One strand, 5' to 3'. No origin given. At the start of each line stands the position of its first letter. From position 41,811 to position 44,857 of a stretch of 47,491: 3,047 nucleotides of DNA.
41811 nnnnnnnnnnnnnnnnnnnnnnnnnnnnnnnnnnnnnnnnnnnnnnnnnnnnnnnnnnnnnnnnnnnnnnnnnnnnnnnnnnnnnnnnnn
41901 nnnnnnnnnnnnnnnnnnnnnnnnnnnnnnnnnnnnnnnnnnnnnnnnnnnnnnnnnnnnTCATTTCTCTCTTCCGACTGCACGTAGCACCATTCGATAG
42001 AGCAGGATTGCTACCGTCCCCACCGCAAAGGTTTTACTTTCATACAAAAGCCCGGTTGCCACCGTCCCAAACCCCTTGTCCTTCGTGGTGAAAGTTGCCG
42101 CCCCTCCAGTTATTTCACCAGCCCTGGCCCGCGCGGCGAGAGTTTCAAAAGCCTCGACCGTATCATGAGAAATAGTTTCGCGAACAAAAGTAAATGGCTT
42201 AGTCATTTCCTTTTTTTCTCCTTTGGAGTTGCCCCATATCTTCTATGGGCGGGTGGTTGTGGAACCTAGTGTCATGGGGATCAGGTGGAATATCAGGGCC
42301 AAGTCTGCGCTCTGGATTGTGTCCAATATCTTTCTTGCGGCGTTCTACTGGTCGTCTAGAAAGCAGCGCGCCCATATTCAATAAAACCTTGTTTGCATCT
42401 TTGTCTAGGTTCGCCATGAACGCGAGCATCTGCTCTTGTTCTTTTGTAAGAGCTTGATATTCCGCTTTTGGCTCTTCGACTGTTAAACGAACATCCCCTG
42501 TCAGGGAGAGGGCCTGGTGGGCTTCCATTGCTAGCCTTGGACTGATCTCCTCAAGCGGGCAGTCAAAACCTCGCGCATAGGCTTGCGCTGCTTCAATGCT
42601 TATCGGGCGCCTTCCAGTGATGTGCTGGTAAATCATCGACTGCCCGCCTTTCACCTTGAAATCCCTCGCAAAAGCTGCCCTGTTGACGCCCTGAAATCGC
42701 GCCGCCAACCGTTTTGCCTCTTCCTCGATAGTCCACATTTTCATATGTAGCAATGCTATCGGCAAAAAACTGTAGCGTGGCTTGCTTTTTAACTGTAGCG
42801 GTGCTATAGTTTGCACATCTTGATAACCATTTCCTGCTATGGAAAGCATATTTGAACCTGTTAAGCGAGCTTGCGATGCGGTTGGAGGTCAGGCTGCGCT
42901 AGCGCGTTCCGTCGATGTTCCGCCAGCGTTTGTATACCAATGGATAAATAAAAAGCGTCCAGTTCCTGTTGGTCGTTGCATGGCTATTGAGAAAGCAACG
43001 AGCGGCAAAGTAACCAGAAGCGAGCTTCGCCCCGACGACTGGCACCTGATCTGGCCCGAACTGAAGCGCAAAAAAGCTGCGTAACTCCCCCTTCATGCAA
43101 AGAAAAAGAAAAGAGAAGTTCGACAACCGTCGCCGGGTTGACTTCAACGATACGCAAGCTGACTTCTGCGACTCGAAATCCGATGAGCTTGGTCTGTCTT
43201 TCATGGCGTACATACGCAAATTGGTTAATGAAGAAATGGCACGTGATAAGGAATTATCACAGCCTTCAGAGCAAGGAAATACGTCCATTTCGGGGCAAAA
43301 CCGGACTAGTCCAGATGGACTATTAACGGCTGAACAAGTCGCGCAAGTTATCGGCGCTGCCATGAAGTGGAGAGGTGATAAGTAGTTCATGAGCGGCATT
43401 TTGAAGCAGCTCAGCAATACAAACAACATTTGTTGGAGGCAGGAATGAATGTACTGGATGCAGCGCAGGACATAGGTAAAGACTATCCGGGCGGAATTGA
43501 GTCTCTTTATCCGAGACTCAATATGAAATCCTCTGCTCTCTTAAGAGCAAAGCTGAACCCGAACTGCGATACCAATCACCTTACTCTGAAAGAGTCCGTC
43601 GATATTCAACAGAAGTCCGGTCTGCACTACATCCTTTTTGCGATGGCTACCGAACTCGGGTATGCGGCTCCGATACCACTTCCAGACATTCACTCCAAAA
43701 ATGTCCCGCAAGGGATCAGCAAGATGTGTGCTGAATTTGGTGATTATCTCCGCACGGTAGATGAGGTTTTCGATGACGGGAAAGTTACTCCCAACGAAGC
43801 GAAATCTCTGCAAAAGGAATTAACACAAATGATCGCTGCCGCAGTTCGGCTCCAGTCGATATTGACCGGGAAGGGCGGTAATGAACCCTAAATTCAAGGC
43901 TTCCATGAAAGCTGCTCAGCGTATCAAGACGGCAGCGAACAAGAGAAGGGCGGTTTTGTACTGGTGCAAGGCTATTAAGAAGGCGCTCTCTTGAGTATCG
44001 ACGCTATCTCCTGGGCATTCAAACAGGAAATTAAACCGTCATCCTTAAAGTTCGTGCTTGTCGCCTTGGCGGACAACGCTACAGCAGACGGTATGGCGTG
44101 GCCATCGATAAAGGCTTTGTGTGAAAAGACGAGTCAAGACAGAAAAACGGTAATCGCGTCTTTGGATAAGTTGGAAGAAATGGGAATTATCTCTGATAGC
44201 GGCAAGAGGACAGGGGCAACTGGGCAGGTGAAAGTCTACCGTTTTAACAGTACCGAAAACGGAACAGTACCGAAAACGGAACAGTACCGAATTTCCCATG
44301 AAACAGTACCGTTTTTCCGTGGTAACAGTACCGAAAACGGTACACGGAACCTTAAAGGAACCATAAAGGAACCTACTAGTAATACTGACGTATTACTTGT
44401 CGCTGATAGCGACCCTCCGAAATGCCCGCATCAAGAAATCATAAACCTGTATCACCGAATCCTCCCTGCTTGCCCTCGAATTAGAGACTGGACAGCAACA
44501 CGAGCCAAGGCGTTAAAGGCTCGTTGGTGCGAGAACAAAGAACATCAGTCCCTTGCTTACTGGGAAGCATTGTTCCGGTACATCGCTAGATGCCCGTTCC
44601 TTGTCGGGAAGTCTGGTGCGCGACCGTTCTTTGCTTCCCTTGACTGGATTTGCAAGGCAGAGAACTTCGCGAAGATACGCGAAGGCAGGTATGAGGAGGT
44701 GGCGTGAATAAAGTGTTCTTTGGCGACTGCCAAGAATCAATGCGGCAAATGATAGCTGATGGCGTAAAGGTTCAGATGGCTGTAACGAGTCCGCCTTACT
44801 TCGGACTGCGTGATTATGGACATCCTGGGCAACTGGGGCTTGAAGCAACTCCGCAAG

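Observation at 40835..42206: Four-gene cassette in the rexAB slot of the immunity region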

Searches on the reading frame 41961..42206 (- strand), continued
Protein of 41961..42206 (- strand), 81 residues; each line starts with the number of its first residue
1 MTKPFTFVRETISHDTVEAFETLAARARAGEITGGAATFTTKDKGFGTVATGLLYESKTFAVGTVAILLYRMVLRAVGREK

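Call 89: search_protein_families(library=pfam, alignment_id=A9, max_evalue=0.01)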
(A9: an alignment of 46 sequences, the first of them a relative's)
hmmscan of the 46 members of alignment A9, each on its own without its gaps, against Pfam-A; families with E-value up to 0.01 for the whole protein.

A. member 1, L044:2528-3004:+ (158 aa): 2 families
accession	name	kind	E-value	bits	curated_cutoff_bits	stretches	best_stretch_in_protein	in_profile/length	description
PF01381.28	HTH_3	-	0.0038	17.7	23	1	9-63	2-55/55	Helix-turn-helix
PF13443.12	HTH_26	-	0.0047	17.6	22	1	7-60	1-54/63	Cro/C1-type HTH DNA-binding domain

B. families by the number of members that match (of 46 scanned): 18 families
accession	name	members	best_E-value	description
PF01381.28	HTH_3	30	2e-14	Helix-turn-helix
PF13560.12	HTH_31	19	4.7e-13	Helix-turn-helix domain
PF12844.13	HTH_19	13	1.3e-10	Helix-turn-helix domain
PF13443.12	HTH_26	9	7e-07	Cro/C1-type HTH DNA-binding domain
PF07022.19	Phage_CI_repr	9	6.2e-06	Bacteriophage CI repressor helix-turn-helix domain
PF13384.12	HTH_23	4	0.00012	Homeodomain-like domain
PF00717.28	Peptidase_S24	3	3.9e-13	Peptidase S24-like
PF15943.11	YdaS_toxin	3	8.5e-06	Bacterial toxin YdaS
PF13744.12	HTH_37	3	0.00043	Helix-turn-helix domain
PF04545.22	Sigma70_r4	2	0.0018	Sigma-70, region 4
PF12802.13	MarR_2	2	0.0054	MarR family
PF04814.19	HNF-1_N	1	0.003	Hepatocyte nuclear factor 1 (HNF-1), N terminus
PF13551.12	HTH_29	1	0.0032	Winged helix-turn helix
PF13518.12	HTH_28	1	0.0048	Helix-turn-helix domain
PF15731.11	MqsA_antitoxin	1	0.0055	Antitoxin component of bacterial toxin-antitoxin system, MqsA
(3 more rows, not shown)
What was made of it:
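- Thirty of the 46 hit HTH_3, with further HTH_31, HTH_19 and Phage_CI_repr hits (call 89).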

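Call 93: search_protein_families(library=phrogs, alignment_id=A6, max_evalue=0.001)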
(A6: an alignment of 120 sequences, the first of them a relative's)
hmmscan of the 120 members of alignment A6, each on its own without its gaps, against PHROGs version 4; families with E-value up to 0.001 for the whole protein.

A. member 1, P0002 (81 aa): 0 families

B. families by the number of members that match (of 120 scanned): 0 families
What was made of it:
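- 41961..42206 (-): ORF1, 81 aa. It is a member of a large uncharacterised family that directly follows CI-type repressor genes. Its start overlaps the repressor stop by 8 nt. No PHROG match for 120 members (call 93).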

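Call 95: search_dna_similar(query=P0165, collection=plasmids, mode=protein, max_evalue=0.001, max_rows=15)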
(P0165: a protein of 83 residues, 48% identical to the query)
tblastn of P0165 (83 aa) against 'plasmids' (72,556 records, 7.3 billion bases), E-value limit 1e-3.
No match.

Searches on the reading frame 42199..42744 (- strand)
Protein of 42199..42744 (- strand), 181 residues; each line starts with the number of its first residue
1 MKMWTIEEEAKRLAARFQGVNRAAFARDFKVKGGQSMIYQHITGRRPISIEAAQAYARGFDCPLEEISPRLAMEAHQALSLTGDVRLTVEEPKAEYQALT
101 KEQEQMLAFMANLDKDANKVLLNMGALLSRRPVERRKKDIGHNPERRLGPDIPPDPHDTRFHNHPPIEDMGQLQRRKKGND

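Call 3: search_protein_families(library=pfam, proteins=[window:42199-42744:-], max_evalue=1)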
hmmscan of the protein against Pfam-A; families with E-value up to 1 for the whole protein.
window:42199-42744:- (181 aa): 1 family
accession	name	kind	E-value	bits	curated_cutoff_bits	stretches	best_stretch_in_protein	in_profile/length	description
PF01381.28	HTH_3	-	0.024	15.1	23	1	35-67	23-55/55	Helix-turn-helix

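Call 4: search_protein_families(library=phrogs, proteins=[window:42199-42744:-], max_evalue=0.1)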
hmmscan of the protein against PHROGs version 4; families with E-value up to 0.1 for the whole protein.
window:42199-42744:- (181 aa): 4 families
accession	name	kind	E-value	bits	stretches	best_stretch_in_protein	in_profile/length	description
phrog_8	-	transcription regulation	0.003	18.1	1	18-110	169-256/346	transcriptional regulator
phrog_1124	-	transcription regulation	0.0082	16.7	1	11-63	10-62/177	transcriptional regulator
phrog_4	-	transcription regulation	0.03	14.3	1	7-71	135-195/400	transcriptional repressor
phrog_35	-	transcription regulation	0.093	13.8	0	19-73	86-139/181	transcriptional repressor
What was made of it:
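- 42199..42744 (-): CI-like repressor, 181 aa from the ATG at 42744: N-terminal HTH and a basic low-complexity C-terminal tail, with no S24 peptidase domain. Gene callers extend it to 42849 (216 aa), but that extension would cover the OR operators. Weak HTH_3 and PHROG regulator hits (calls 3, 4).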

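Call 5: search_protein_families(library=padloc, proteins=[window:42199-42744:-], max_evalue=1)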
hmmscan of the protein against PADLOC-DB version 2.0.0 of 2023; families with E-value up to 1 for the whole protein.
window:42199-42744:- (181 aa): 1 family
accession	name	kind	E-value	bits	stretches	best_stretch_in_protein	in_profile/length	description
PDLC04569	PDC-M30B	-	0.043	11.3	0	90-118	98-126/241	-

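Call 6: search_protein_families(library=ncbifam, proteins=[window:42199-42744:-], max_evalue=1)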
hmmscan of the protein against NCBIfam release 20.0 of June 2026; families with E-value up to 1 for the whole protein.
window:42199-42744:- (181 aa): 1 family
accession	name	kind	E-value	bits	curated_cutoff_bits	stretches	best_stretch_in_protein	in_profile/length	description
NF045816.1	PentlenlactSyn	equivalog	0.14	10.8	700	1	79-138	48-108/396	pentalenolactone synthase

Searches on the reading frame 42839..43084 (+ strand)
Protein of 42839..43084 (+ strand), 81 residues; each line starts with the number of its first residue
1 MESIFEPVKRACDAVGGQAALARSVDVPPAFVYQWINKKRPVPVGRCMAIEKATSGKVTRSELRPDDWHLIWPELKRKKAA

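Call 3: search_protein_families(library=pfam, proteins=[window:42839-43084:+], max_evalue=1)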
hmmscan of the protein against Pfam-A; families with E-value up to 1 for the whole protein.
window:42839-43084:+ (81 aa): 5 families
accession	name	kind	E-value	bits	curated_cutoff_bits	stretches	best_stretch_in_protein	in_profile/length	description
PF15943.11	YdaS_toxin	-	1e-25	89.7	30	1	8-70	1-64/65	Bacterial toxin YdaS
PF14549.12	P22_Cro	-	1.7e-08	34.6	30.2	1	13-61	7-52/60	DNA-binding transcriptional regulator Cro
PF01381.28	HTH_3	-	0.013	16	23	1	18-53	12-47/55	Helix-turn-helix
PF07022.19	Phage_CI_repr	-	0.051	14.4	22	1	8-53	3-49/65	Bacteriophage CI repressor helix-turn-helix domain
PF04218.19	CENP-B_N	-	0.083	13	21.2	1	19-40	26-47/53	CENP-B N-terminal DNA-binding domain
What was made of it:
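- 42839..43084 (+): cro-like gene. Pfam YdaS_toxin E 1e-25 and P22_Cro E 1.7e-8 (call 3).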

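Call 4: search_protein_families(library=phrogs, proteins=[window:42839-43084:+], max_evalue=0.1)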
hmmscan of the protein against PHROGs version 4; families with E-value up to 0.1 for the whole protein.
window:42839-43084:+ (81 aa): 7 families
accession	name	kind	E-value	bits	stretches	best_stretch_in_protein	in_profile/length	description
phrog_35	-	transcription regulation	7e-23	82.6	1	6-80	76-150/181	transcriptional repressor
phrog_409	-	transcription regulation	1.1e-05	27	1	11-58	20-65/127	transcriptional regulator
phrog_3626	-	unknown function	1.9e-05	25.8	1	18-45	28-55/82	-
phrog_25161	-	unknown function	0.0032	18.5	1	7-68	7-68/163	-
phrog_10103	-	unknown function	0.004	18.3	1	16-39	22-45/62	-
phrog_10248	-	unknown function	0.011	17.6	1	20-69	19-68/103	-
phrog_101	-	transcription regulation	0.04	14.6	1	8-55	27-78/203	CII-like transcriptional activator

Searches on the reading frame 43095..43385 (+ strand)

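Call 3: search_protein_families(library=pfam, proteins=[window:43095-43385:+], max_evalue=1)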
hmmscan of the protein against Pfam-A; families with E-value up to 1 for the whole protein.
window:43095-43385:+ (96 aa): 0 families

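Call 4: search_protein_families(library=phrogs, proteins=[window:43095-43385:+], max_evalue=0.1)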
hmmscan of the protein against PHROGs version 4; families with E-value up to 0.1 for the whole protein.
window:43095-43385:+ (96 aa): 2 families
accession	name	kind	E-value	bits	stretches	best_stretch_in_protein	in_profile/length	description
phrog_13890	-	unknown function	0.0017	19.3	1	24-63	31-70/73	-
phrog_4223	-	unknown function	0.0054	18.1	1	22-53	18-44/67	-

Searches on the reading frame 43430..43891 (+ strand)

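Call 3: search_protein_families(library=pfam, proteins=[window:43430-43891:+], max_evalue=1)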
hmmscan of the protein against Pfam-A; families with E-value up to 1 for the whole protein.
window:43430-43891:+ (153 aa): 2 families
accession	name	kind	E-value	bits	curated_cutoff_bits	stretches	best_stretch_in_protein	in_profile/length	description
PF06892.16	Phage_CP76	-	3.6e-29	102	26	1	7-145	1-143/146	Phage regulatory protein CII (CP76)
PF21774.3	NagJ_C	-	0.02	16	28.3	1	115-148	14-47/114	Hyaluronidase post-catalytic domain-like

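Call 4: search_protein_families(library=phrogs, proteins=[window:43430-43891:+], max_evalue=0.1)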
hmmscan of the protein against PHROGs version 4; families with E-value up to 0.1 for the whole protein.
window:43430-43891:+ (153 aa): 4 families
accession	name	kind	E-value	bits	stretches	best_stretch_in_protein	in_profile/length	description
phrog_101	-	transcription regulation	2.6e-25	90.3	1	6-141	21-154/203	CII-like transcriptional activator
phrog_4834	-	transcription regulation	4.1e-05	24.5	1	81-141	112-176/198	CII-like transcriptional activator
phrog_7487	-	unknown function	0.017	16.2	1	59-137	3-83/122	-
phrog_22397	-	unknown function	0.05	15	0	105-132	28-56/85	-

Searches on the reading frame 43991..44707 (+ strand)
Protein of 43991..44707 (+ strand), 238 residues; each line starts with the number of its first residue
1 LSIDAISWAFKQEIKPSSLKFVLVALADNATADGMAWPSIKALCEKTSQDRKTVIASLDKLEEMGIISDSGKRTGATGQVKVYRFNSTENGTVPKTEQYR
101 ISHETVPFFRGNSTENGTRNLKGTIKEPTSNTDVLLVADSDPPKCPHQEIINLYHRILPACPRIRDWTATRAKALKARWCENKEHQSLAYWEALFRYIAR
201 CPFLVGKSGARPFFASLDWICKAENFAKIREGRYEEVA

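Call 91: search_protein_families(library=pfam, proteins=[window:43991-44707:+], max_evalue=0.001)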
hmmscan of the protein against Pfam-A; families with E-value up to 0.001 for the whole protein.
window:43991-44707:+ (238 aa): 1 family
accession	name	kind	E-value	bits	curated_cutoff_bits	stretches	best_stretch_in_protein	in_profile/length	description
PF13730.12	HTH_36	-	7.6e-11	42.1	25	1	18-67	6-55/55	Helix-turn-helix domain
